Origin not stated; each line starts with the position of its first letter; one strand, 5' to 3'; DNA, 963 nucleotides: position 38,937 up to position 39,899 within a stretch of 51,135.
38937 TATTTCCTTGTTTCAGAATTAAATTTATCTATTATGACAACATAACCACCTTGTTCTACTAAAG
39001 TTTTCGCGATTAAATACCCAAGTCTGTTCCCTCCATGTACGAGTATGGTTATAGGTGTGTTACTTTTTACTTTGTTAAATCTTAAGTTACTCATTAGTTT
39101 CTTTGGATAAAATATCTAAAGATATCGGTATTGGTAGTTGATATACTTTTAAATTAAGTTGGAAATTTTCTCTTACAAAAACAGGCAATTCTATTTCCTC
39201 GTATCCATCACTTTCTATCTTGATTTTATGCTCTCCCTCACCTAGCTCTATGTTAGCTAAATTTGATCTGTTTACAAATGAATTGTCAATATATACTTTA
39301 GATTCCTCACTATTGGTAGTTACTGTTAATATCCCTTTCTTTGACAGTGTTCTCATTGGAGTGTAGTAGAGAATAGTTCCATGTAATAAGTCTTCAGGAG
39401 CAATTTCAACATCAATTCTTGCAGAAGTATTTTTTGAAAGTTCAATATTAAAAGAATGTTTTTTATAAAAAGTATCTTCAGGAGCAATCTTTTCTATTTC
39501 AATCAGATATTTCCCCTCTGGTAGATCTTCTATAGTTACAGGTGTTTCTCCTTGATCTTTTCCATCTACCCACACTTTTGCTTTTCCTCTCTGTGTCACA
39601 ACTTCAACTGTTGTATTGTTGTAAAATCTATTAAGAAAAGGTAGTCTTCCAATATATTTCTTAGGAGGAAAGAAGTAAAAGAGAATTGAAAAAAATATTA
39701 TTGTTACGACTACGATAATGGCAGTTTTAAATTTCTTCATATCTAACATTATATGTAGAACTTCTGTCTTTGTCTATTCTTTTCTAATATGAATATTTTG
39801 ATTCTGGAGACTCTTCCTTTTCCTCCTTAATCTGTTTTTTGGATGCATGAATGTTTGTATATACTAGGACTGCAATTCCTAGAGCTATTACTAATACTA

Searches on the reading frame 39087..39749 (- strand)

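Call 84: search_protein_families(library=pfam, proteins=[window:39087-39749:-], max_evalue=0.001)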
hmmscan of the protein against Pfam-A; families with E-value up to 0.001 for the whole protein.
window:39087-39749:- (220 aa): 1 family
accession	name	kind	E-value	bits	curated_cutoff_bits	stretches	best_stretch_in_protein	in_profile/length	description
PF08308.17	PEGA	-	3e-20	72.3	20.8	2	139-201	2-64/71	PEGA domain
